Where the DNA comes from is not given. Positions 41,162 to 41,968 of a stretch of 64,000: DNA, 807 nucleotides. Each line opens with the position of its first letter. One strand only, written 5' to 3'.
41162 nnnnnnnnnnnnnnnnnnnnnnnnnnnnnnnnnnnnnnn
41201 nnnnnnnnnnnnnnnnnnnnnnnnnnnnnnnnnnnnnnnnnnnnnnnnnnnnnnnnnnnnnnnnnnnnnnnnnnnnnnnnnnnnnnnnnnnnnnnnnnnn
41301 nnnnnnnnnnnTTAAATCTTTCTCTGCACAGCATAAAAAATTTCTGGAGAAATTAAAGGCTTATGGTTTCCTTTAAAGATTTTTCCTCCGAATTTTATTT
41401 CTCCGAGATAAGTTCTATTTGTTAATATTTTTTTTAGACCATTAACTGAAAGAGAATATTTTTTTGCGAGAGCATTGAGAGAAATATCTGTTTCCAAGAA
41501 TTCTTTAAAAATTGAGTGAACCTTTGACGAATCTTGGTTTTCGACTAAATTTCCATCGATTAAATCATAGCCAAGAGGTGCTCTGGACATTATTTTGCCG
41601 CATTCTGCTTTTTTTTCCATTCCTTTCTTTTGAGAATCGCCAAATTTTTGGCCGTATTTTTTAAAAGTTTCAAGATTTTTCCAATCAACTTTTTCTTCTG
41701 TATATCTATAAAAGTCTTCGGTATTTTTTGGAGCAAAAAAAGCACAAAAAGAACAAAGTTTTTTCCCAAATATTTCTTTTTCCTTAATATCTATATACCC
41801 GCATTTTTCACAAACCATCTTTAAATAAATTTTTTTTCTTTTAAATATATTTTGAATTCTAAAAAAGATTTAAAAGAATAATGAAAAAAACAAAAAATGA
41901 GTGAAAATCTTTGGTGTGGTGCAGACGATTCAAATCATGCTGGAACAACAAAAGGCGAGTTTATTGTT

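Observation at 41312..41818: Stand-alone Recombinase-domain protein with inverted domain order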

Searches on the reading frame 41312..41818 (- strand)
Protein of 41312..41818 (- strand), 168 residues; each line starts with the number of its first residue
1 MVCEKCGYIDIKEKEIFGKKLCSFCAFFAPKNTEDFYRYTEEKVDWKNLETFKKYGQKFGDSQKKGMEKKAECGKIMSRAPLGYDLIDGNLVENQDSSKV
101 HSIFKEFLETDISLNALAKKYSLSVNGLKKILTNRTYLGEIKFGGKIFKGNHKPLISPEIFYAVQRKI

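Call 3: search_protein_families(library=pfam, proteins=[window:41312-41818:-], max_evalue=10)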
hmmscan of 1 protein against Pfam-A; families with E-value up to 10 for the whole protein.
window:41312-41818:- (168 aa): 2 families
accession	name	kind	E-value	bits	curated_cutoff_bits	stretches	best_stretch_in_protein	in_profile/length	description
PF07508.19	Recombinase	-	1.4e-07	32.1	21.1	1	123-168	40-99/102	Recombinase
PF09743.14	E3_UFM1_ligase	-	0.048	13.7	23.2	1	73-140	91-157/272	E3 UFM1-protein ligase 1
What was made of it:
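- On Pfam PF07508 'Recombinase' domain family: 32.1 bits against a cut-off of 21.1, E=1.4e-7 (call 3).
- On Large serine recombinase (serine integrase): No PF00239 hit at E<=10 (call 3).
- On HNH / His-Me finger endonucleases: There is no Pfam HNH hit (call 3).
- Checked: Pfam PF07508: E=1.4e-7, 32.1 bits against a cut-off of 21.1 (call 3). No Resolvase (PF00239) hit (call 3).
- The catalytic domain is absent (call 3).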

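Call 4: search_protein_families(library=ncbifam, proteins=[window:41312-41818:-], max_evalue=10)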
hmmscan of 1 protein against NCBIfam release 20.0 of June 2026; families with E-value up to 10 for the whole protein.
window:41312-41818:- (168 aa): 5 families
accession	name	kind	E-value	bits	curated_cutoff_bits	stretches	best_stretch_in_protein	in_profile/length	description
NF047344.1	SCCmet_CcrA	equivalog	0.0007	18.8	700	1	59-110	131-184/442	cassette chromosome recombinase CcrA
NF041201.1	recomb_XisF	equivalog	0.004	16.1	375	1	64-167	130-274/465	fdxN element excision recombinase XisF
TIGR03699.1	menaquin_MqnC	equivalog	0.013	14.3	428.1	1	21-57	54-89/342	cyclic dehypoxanthinyl futalosine synthase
NF040785.1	CD3324_fam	subfamily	0.15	12.2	65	1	101-132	52-82/82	CD3324 family protein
NF040981.1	Ve_YrIlm_NTERM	equivalog_domain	0.2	10.2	750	1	105-137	45-77/477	YrIlm family inverse autotransporter adhesin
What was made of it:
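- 41597..41725 (-): Residues 32-74: linker homologous to helix alphaE of serine recombinases (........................). G66 and M67 are invariant. NCBIfam CcrA/XisF matches start at their residue ~130 (call 4).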

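Call 5: search_solved_structures(query=window:41315-41818:-, max_evalue=10, show_alignments=3)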
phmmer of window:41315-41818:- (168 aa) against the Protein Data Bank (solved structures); distinct sequences matched with E-value up to 10: 2.
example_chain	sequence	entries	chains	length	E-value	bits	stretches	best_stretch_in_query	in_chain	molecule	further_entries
6dnw_A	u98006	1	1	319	9.3e-07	32.1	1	68-166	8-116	Putative integrase [Bacteriophage A118]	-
4kis_A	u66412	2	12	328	9.4e-07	32.1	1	68-166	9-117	Putative integrase [Bacteriophage A118] | A118 serine integrase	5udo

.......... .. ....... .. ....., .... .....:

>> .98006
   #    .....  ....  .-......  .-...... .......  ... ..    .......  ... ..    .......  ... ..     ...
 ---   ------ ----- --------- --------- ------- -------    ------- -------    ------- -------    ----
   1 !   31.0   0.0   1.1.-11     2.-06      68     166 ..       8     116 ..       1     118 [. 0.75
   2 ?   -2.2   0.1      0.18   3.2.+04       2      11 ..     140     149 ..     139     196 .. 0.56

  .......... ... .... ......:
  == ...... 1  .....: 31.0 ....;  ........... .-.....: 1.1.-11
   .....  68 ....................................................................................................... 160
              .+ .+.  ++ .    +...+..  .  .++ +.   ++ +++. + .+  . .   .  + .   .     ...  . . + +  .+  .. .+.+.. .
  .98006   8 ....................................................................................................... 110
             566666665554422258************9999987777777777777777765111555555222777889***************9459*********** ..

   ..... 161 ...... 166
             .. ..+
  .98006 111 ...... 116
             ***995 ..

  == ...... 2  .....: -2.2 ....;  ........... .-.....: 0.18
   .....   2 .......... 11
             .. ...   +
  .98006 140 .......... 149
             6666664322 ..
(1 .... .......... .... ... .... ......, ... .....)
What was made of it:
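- Checked: phmmer against the A118-type integrase structures 4kis/6dnw: E~1e-6 over residues 68-166 (call 5).
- phmmer found only a non-significant 10-residue match to the A118 zinc-ribbon region (score -2.2, call 5).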

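Call 6: find_homologous_proteins(query=window:41315-41818:-, max_evalue=0.001)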
Query window:41315-41818:- (168 aa): 444 proteins with E <= 0.001 among 507 candidates; the best 120 are listed.
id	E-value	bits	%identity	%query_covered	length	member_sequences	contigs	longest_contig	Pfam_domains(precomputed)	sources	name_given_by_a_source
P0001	9.6e-108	375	100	100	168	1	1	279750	PF07508.20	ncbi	ncbi:MAG: recombinase family protein [Candidatus Pacearchaeota archaeon]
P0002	1.0e-90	320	86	100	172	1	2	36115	PF07508.20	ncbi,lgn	ncbi:MAG: recombinase family protein [Candidatus Pacearchaeota archaeon]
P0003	3.5e-82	292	80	100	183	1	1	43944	PF07508.20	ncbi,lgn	ncbi:MAG: recombinase family protein [Candidatus Pacearchaeota archaeon]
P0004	8.0e-82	291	77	100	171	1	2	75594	PF07508.20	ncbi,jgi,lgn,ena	-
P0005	1.1e-76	274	72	100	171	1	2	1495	PF07508.20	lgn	-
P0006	1.8e-71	257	68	100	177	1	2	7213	PF07508.20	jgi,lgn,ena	-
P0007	1.9e-70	254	67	100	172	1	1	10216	PF07508.20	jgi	-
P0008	3.7e-70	253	67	100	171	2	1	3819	PF07508.20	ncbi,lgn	-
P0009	1.0e-69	252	67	100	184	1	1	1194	PF07508.20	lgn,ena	-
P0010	1.6e-69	251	64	100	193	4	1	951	PF07508.20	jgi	-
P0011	2.1e-69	251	67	100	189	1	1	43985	PF07508.20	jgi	jgi:hypothetical protein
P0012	2.9e-69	250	64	100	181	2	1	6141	PF07508.20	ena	-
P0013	3.6e-69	250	67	100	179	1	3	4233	PF07508.20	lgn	-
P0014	4.8e-69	249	67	100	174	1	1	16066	PF07508.20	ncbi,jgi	-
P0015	5.8e-69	249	65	100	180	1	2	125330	PF07508.20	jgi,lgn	jgi:hypothetical protein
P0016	6.3e-69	249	66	100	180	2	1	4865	PF07508.20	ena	-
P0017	8.2e-69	249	64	100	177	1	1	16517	PF07508.20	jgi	-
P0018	8.5e-69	249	67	100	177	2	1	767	PF07508.20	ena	-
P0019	2.3e-68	247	64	100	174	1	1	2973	PF07508.20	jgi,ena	-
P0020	2.6e-68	247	65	100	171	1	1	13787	PF07508.20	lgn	-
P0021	2.7e-68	247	67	100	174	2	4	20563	PF07508.20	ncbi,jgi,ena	-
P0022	2.7e-68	247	68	100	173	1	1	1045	PF07508.20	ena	-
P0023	3.0e-68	247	64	99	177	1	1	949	PF07508.20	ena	-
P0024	3.1e-68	247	63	100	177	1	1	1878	PF07508.20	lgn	-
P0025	3.5e-68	247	65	100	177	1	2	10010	PF07508.20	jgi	jgi:hypothetical protein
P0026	4.5e-68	246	65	100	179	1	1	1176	PF07508.20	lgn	-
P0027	4.8e-68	246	67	100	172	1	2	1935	PF07508.20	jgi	jgi:hypothetical protein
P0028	7.1e-68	246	64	100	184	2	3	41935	PF07508.20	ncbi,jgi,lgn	-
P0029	7.1e-68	246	69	100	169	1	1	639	PF07508.20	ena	-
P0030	7.2e-68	246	68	100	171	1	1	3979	PF07508.20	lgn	-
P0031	7.8e-68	245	67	100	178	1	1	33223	PF07508.20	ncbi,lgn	-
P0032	8.0e-68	245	65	100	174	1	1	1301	PF07508.20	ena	-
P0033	8.1e-68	245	66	100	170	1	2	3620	PF07508.20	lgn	-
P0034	9.9e-68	245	63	100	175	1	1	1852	PF07508.20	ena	-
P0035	1.2e-67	245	65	100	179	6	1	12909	PF07508.20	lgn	-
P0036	1.2e-67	245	63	100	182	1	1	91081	PF07508.20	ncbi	ncbi:MAG: recombinase family protein [archaeon]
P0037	1.3e-67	245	64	100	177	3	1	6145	PF07508.20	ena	-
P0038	1.4e-67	245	65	100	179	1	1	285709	PF07508.20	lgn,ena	-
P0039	1.4e-67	245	66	99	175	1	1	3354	PF07508.20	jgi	jgi:hypothetical protein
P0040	1.5e-67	245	65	100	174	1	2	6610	PF07508.20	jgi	jgi:hypothetical protein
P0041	1.5e-67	245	64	100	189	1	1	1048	PF07508.20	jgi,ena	-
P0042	1.7e-67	244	63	100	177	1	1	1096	PF07508.20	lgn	-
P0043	1.7e-67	244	65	100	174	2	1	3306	PF07508.20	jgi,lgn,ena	-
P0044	1.8e-67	244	63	100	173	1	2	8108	PF07508.20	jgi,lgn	jgi:hypothetical protein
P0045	1.9e-67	244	64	100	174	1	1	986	PF07508.20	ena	-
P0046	2.0e-67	244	65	100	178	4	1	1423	PF07508.20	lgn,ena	-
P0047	2.2e-67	244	67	100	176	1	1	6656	PF07508.20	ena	-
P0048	2.5e-67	244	63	100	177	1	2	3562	PF07508.20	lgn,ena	-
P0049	2.6e-67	244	64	100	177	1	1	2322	PF07508.20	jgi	jgi:hypothetical protein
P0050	3.1e-67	244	63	100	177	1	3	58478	PF07508.20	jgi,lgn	-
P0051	3.2e-67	243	64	100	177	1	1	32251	PF07508.20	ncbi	-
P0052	3.8e-67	243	63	100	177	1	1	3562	PF07508.20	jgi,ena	-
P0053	3.8e-67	243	66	100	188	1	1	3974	PF07508.20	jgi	jgi:hypothetical protein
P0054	3.9e-67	243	65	100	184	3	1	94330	PF07508.20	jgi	jgi:hypothetical protein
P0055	4.1e-67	243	64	100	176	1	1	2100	PF07508.20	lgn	-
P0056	5.0e-67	243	63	100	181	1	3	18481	PF07508.20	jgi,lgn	-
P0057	5.3e-67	243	64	100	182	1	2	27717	PF07508.20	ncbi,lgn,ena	-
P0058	6.1e-67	243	65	100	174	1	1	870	PF07508.20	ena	-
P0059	7.7e-67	242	64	100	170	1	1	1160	PF07508.20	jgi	jgi:hypothetical protein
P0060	8.0e-67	242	64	100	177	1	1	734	PF07508.20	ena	-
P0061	8.8e-67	242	64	100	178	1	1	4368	PF07508.20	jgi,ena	-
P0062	9.3e-67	242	64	100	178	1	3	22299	PF07508.20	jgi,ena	-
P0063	1.1e-66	242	63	100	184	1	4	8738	PF07508.20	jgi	jgi:hypothetical protein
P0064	1.2e-66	242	63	100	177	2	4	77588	PF07508.20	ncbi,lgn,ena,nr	ncbi:hypothetical protein KAJ38_00250 [Candidatus Pacearchaeota archaeon]|nr:hypothetical protein [C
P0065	1.4e-66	241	64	100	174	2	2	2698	PF07508.20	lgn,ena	-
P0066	1.5e-66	241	63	100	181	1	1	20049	PF07508.20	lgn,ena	-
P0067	1.5e-66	241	63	100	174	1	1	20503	PF07508.20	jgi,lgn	-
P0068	1.6e-66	241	64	100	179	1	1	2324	PF07508.20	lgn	-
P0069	1.7e-66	241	63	100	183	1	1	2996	PF07508.20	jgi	-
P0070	1.8e-66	241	64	100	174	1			PF07508.20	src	-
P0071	2.7e-66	240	65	100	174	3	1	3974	PF07508.20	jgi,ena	-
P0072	2.8e-66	240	64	100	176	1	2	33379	PF07508.20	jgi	jgi:hypothetical protein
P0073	3.0e-66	240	63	100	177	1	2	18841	PF07508.20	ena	-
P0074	3.2e-66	240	65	100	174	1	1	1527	PF07508.20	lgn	-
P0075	3.5e-66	240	62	100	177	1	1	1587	PF07508.20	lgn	-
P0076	3.6e-66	240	64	100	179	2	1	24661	PF07508.20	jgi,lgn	jgi:hypothetical protein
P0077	3.7e-66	240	62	100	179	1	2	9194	PF07508.20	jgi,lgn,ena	-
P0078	3.8e-66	240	61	100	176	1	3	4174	PF07508.20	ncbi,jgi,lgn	-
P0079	3.9e-66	240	64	100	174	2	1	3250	PF07508.20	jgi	-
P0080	4.4e-66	240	63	100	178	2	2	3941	PF07508.20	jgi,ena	jgi:hypothetical protein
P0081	4.8e-66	240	63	100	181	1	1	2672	PF07508.20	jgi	jgi:hypothetical protein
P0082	5.2e-66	240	64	100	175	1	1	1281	PF07508.20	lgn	-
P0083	5.8e-66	239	63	100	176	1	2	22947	PF07508.20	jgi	-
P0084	6.0e-66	239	63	100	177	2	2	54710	PF07508.20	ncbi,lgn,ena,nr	ncbi:hypothetical protein KAI32_04570 [Candidatus Pacearchaeota archaeon]|nr:hypothetical protein [C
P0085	6.1e-66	239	65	100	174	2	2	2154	PF07508.20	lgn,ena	-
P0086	6.1e-66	239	62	100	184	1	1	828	PF07508.20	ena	-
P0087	6.2e-66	239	62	100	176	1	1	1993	PF07508.20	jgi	-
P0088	6.6e-66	239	66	100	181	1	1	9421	PF07508.20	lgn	-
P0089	6.9e-66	239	63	100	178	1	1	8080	PF07508.20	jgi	-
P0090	7.9e-66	239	64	100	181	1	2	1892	PF07508.20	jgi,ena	-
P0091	9.3e-66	239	65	100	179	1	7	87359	PF07508.20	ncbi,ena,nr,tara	ncbi:hypothetical protein CMI37_26320 [Candidatus Pacearchaeota archaeon]|nr:hypothetical protein [C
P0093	1.1e-65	239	65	100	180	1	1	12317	PF07508.20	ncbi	-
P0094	1.3e-65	238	61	100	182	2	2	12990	PF07508.20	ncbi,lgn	-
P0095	1.4e-65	238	65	99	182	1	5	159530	-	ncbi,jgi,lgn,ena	-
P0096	1.4e-65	238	65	100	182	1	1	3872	PF07508.20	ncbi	-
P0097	1.4e-65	238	64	100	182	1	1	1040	PF07508.20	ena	-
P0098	1.6e-65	238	64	100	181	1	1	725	PF07508.20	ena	-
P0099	1.7e-65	238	63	100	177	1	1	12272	PF07508.20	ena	-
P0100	1.8e-65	238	64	100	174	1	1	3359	PF07508.20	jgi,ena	-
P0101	1.9e-65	238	63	100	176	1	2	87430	PF07508.20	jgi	-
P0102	2.0e-65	238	62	100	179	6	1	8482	PF07508.20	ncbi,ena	-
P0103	2.1e-65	238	60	99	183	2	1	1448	PF07508.20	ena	-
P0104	2.2e-65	238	65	100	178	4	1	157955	PF07508.20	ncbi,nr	ncbi:Recombinase [uncultured archaeon]|nr:Recombinase [uncultured archaeon]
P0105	2.2e-65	237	61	100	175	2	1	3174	PF07508.20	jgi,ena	jgi:hypothetical protein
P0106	2.5e-65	237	61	100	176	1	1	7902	PF07508.20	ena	-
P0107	2.5e-65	237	64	100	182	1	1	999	PF07508.20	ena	-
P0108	2.5e-65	237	64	100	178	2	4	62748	PF07508.20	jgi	jgi:hypothetical protein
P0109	2.6e-65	237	65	100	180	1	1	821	PF07508.20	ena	-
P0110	2.6e-65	237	60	100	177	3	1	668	PF07508.20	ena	-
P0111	2.8e-65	237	61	100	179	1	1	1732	PF07508.20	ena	-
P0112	3.1e-65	237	64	100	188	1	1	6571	PF07508.20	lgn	-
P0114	3.5e-65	237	63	100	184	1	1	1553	PF07508.20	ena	-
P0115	3.7e-65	237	61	100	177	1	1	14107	PF07508.20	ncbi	ncbi:MAG: recombinase family protein [archaeon]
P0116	3.8e-65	237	64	100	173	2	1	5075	PF07508.20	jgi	jgi:hypothetical protein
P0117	4.3e-65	237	61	100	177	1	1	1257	PF07508.20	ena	-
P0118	4.3e-65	237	65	100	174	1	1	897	PF07508.20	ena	-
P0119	4.7e-65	236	61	100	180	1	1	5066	PF07508.20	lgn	-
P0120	4.9e-65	236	64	100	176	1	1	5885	PF07508.20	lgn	-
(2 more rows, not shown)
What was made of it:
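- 444 full-length homologs (call 6). 444 full-length homologs with the same start (call 6).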

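Call 14: find_encoding_contigs(protein=P0038, flank=6000, max_places=2)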
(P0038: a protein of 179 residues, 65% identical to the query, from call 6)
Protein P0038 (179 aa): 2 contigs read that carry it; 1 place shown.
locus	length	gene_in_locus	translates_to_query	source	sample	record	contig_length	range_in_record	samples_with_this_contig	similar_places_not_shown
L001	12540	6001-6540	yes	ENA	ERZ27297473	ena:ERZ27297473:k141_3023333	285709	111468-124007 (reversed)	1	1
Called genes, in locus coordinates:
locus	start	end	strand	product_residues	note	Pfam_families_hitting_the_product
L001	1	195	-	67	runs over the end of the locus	-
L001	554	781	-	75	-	-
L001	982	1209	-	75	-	-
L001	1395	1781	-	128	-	PF01814:Hemerythrin (weak)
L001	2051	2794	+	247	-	-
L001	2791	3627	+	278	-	PF13495:Phage_int_SAM_4, PF00589:Phage_integrase, PF22823:MrpR_C_cat (weak)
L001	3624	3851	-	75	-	-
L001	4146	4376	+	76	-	-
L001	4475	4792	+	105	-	PF23477:zf_Tbcl_2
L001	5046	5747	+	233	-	-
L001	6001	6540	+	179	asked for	PF07508:Recombinase (faint)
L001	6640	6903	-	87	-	-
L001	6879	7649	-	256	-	PF01909:NTP_transf_2, PF18765:Polbeta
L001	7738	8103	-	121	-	-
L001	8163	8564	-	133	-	PF00380:Ribosomal_S9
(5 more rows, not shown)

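Call 15: find_encoding_contigs(protein=P0104, flank=6000, max_places=2)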
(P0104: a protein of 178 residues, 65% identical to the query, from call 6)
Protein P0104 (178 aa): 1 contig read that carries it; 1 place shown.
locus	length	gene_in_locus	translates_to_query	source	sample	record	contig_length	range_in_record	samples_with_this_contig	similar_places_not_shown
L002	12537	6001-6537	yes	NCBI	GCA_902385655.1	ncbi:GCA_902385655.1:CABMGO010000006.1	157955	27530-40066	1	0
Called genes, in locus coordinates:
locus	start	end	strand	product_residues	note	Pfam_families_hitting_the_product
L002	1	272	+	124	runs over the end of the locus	-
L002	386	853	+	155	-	-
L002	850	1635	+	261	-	PF00239:Resolvase, PF07508:Recombinase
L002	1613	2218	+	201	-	PF01844:HNH, PF14279:HNH_5 (weak), PF07508:Recombinase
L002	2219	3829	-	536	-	PF19289:PmbA_TldD_3rd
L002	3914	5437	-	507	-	-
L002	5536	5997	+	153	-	-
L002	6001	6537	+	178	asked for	PF07508:Recombinase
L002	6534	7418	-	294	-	PF09414:RNA_ligase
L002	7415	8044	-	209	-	-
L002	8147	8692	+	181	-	PF11599:AviRa (faint), PF01170:UPF0020, PF02384:N6_Mtase (weak), PF05175:MTS (weak)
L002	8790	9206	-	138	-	PF00380:Ribosomal_S9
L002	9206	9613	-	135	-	PF00572:Ribosomal_L13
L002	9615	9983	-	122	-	PF00828:Ribosomal_L27A (weak)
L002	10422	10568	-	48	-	-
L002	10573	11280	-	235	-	PF01193:RNA_pol_L, PF01000:RNA_pol_A_bac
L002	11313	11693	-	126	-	PF00411:Ribosomal_S11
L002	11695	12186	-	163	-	PF01479:S4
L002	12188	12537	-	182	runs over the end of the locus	PF00416:Ribosomal_S13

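Call 17: find_encoding_contigs(protein=P0095, flank=6000, max_places=2)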
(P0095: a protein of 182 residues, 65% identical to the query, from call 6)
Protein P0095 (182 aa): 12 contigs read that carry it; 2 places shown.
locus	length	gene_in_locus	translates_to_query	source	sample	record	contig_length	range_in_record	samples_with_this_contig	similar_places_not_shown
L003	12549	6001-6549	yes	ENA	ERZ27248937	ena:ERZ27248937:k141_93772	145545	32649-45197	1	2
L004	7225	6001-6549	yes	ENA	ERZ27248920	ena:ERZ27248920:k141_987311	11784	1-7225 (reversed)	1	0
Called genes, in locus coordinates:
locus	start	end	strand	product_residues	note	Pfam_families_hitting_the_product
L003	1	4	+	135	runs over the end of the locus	-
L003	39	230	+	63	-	-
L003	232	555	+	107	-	PF01906:YbjQ_1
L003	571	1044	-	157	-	PF09835:DUF2062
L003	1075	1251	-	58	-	-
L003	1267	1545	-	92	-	PF02001:DUF134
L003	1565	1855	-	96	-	PF17253:DUF5320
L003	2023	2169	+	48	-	PF11295:DUF3096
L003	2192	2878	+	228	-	PF00702:Hydrolase, PF13419:HAD_2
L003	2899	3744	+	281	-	PF13495:Phage_int_SAM_4, PF00589:Phage_integrase, PF22823:MrpR_C_cat (weak)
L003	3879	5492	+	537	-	PF19289:PmbA_TldD_3rd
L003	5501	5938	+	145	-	-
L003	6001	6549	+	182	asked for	-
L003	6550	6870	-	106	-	-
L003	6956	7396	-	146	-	PF00380:Ribosomal_S9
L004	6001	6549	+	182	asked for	-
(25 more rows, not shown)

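Call 18: find_encoding_contigs(protein=P0015, flank=6000, max_places=2)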
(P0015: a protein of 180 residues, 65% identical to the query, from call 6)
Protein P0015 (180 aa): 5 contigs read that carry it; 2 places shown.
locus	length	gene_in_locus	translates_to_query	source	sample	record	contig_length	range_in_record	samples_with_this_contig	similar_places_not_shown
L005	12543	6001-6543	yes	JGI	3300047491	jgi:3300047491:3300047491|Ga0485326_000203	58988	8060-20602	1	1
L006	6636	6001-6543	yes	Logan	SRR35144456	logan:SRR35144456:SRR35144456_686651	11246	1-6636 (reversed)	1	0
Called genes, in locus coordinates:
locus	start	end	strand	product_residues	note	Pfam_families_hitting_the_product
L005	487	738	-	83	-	-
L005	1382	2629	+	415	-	PF07883:Cupin_2, PF01073:3Beta_HSD, PF01370:Epimerase, PF04321:RmlD_sub_bind, PF16363:GDP_Man_Dehyd, PF07993:NAD_binding_4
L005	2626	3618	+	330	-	PF13419:HAD_2 (faint), PF13242:Hydrolase_like, PF01467:CTP_transf_like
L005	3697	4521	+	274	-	PF13495:Phage_int_SAM_4 (weak), PF00589:Phage_integrase, PF22823:MrpR_C_cat (weak)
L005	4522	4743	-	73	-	-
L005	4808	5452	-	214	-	-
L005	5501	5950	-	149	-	-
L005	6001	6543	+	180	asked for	PF07508:Recombinase (weak)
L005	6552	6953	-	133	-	PF00380:Ribosomal_S9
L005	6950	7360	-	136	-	PF00572:Ribosomal_L13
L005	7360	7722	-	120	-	-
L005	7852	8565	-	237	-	PF01193:RNA_pol_L, PF01000:RNA_pol_A_bac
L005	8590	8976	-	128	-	PF00411:Ribosomal_S11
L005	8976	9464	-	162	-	PF01479:S4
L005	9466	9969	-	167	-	PF00416:Ribosomal_S13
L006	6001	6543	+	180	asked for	PF07508:Recombinase (weak)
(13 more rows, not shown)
